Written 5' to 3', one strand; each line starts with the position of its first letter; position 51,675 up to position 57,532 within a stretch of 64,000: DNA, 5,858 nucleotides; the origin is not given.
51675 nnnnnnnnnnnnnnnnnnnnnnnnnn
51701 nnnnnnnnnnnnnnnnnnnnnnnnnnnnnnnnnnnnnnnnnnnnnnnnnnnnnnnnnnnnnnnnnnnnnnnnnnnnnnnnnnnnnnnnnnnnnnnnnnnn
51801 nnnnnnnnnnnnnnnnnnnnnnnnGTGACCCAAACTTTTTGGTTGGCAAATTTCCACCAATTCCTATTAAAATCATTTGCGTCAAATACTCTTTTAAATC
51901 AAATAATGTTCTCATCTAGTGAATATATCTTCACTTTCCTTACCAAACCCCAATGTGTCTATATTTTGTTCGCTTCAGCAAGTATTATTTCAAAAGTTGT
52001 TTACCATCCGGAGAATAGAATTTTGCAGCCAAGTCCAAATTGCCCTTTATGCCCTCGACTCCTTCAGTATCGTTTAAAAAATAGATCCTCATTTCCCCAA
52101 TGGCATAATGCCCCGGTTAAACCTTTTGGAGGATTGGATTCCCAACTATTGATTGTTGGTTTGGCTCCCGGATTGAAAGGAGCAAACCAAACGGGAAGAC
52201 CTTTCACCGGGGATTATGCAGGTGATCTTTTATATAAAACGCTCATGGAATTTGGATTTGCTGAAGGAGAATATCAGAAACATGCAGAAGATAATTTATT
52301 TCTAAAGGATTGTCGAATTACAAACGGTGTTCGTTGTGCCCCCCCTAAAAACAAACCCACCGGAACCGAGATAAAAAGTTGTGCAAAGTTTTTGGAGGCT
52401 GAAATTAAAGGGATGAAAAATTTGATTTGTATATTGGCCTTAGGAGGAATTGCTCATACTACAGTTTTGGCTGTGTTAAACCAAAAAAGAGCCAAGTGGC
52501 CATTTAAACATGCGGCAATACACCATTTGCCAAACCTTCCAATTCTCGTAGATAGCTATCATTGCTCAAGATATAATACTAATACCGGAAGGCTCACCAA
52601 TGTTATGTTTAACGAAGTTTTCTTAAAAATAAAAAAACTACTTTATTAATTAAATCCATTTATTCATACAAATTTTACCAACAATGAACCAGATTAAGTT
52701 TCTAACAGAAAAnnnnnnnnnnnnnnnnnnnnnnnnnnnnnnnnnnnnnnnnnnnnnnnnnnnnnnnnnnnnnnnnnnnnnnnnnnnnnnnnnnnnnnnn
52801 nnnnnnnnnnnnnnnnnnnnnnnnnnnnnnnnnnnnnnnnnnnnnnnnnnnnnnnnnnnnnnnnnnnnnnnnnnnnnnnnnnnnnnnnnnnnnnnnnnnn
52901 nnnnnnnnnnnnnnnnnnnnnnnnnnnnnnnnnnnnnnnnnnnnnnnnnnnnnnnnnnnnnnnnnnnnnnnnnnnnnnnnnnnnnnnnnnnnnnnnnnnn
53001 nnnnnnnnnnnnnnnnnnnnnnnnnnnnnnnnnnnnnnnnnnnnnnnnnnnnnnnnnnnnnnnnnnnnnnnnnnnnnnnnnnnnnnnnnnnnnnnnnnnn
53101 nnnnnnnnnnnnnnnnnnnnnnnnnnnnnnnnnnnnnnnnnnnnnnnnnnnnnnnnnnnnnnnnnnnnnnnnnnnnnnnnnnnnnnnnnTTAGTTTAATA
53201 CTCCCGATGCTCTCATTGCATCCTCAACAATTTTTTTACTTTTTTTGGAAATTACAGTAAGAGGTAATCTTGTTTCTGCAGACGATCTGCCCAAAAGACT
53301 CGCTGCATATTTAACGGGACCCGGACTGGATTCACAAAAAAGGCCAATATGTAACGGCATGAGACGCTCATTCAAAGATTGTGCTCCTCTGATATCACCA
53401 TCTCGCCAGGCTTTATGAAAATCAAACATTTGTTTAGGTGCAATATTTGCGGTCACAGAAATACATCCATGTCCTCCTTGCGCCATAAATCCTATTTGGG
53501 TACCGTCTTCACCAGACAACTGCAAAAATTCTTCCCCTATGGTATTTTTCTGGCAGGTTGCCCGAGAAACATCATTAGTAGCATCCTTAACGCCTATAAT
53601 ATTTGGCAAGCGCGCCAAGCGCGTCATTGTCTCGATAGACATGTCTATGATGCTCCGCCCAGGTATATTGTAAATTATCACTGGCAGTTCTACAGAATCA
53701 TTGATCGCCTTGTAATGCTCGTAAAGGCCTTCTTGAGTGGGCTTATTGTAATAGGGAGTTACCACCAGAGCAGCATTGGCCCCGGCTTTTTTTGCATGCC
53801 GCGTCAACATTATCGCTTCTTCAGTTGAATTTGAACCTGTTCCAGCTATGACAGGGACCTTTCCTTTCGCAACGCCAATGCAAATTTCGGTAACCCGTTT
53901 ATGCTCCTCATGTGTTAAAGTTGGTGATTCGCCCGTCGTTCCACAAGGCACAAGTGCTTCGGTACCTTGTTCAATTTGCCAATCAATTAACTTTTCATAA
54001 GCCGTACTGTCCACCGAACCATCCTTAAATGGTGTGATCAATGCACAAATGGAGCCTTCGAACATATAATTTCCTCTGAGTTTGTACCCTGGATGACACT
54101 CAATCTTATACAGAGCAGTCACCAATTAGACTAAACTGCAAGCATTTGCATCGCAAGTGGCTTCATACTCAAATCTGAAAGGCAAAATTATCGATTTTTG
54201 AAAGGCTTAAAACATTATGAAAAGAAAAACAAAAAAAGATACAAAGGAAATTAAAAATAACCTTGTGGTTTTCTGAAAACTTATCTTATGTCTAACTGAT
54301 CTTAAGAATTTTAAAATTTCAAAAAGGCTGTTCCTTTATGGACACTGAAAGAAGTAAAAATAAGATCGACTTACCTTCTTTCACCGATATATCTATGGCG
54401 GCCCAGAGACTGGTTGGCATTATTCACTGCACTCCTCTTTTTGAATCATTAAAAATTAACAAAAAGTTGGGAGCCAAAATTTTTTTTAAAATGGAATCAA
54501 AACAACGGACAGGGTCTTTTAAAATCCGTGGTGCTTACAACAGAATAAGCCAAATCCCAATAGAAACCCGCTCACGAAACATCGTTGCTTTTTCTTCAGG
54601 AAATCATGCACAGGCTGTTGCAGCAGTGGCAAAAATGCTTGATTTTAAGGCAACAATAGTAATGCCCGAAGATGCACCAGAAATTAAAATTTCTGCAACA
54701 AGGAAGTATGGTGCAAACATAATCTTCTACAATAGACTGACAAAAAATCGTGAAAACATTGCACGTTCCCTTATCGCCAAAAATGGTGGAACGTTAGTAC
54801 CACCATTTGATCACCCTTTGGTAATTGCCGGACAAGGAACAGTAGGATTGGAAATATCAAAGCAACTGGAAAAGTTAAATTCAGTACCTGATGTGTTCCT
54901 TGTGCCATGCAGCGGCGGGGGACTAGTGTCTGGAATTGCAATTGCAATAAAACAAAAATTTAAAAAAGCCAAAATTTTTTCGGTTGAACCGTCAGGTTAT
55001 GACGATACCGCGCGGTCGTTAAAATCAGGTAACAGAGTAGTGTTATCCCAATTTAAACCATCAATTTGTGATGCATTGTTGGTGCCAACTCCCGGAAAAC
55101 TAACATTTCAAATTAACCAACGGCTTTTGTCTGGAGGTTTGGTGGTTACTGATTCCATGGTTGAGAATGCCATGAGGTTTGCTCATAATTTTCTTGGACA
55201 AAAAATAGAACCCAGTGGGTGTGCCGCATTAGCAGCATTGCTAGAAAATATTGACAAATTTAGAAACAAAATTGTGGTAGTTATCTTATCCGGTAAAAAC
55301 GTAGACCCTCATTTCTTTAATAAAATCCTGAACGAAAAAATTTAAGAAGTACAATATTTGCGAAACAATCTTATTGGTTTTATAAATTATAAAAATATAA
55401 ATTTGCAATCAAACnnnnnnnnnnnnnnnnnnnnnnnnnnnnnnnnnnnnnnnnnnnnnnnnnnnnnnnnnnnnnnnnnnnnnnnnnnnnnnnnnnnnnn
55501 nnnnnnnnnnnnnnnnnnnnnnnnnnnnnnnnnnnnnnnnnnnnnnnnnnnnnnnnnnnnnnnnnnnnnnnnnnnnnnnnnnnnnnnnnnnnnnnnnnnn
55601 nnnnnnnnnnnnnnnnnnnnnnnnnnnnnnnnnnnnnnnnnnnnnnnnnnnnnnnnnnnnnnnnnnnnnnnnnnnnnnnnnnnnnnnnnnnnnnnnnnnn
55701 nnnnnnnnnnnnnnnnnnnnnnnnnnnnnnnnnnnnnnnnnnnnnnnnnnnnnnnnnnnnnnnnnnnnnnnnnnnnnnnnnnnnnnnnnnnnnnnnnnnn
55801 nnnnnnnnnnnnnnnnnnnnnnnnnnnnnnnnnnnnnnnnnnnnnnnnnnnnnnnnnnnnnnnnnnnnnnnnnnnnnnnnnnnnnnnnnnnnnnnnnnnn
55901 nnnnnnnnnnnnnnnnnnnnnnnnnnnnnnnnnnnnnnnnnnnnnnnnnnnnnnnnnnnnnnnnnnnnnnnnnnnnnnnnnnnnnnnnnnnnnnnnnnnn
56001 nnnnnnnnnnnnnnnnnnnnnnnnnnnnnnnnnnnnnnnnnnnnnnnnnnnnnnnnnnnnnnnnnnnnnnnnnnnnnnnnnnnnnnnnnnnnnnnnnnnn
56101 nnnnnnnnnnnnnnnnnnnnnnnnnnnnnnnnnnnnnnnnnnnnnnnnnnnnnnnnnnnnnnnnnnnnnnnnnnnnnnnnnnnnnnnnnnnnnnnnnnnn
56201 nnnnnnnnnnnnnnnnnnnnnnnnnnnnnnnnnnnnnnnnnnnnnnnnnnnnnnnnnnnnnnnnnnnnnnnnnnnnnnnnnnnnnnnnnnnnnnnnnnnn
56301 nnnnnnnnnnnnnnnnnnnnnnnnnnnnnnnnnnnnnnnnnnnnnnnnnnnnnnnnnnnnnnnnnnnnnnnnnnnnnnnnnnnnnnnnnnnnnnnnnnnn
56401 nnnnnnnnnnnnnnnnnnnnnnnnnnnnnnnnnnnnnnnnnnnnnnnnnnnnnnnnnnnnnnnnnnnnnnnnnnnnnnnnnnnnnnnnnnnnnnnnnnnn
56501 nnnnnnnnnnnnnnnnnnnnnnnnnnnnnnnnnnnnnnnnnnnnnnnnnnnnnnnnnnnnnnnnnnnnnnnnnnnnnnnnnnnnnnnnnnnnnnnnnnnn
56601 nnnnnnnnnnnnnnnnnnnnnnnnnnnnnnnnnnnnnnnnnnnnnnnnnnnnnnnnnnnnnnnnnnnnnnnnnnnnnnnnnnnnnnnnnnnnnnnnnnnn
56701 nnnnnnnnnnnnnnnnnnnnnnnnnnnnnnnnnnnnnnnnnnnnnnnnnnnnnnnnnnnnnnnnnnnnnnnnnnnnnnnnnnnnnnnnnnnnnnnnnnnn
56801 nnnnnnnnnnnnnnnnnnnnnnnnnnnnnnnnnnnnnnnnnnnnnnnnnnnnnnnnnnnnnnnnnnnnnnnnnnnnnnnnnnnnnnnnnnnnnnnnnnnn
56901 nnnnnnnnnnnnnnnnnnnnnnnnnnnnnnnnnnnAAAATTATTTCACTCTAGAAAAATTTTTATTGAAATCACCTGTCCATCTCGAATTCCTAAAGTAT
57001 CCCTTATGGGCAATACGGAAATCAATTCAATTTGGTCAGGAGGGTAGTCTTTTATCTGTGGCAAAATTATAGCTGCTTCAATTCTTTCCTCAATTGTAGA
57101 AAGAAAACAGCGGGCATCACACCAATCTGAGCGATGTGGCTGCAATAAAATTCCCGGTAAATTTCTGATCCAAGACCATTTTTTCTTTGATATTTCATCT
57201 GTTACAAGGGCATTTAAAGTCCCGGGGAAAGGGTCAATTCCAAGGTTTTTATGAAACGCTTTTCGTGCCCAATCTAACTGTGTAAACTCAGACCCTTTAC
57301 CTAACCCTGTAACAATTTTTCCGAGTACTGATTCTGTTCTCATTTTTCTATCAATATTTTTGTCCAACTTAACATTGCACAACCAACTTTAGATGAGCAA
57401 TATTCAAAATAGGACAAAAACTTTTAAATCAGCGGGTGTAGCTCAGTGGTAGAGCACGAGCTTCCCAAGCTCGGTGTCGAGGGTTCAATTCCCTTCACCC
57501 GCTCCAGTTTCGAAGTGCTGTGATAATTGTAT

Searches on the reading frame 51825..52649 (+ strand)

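Call 38: search_protein_families(library=pfam, proteins=[window:51825-52649:+])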
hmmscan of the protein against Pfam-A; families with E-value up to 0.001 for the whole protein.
window:51825-52649:+ (274 aa): 1 family
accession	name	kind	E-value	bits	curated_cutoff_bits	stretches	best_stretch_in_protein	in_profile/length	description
PF03167.25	UDG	-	4.2e-24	85.7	24.3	1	101-267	3-138/141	Uracil DNA glycosylase superfamily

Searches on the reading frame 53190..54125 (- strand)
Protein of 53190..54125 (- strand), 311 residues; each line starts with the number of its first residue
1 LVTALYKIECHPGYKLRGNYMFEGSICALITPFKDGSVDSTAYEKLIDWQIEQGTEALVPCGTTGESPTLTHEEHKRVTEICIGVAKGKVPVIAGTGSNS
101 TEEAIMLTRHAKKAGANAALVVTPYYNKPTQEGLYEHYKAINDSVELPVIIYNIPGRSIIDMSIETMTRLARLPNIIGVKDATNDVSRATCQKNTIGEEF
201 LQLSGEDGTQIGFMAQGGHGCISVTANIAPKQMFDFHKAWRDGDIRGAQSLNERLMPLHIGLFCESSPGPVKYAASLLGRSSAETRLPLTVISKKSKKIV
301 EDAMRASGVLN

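Call 38: search_protein_families(library=pfam, proteins=[window:53190-54125:-])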
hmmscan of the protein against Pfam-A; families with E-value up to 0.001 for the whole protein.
window:53190-54125:- (311 aa): 1 family
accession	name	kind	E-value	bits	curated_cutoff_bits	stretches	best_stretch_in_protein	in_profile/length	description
PF00701.28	DHDPS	-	6.8e-95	317.6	22.1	1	22-305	2-287/289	Dihydrodipicolinate synthetase family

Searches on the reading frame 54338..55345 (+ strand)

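Call 38: search_protein_families(library=pfam, proteins=[window:54338-55345:+])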
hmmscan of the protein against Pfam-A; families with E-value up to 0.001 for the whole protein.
window:54338-55345:+ (335 aa): 1 family
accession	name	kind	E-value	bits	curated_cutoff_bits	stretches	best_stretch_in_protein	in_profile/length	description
PF00291.31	PALP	-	2e-74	251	35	1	29-319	5-295/295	Pyridoxal-phosphate dependent enzyme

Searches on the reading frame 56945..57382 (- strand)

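Call 39: search_protein_families(library=pfam, proteins=[window:56945-57382:-], max_evalue=0.1)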
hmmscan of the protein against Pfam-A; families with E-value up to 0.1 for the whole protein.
window:56945-57382:- (145 aa): 1 family
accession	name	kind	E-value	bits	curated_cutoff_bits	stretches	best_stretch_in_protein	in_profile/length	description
PF01982.22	CTP-dep_RFKase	-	5.7e-29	101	25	1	23-142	1-121/121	Domain of unknown function DUF120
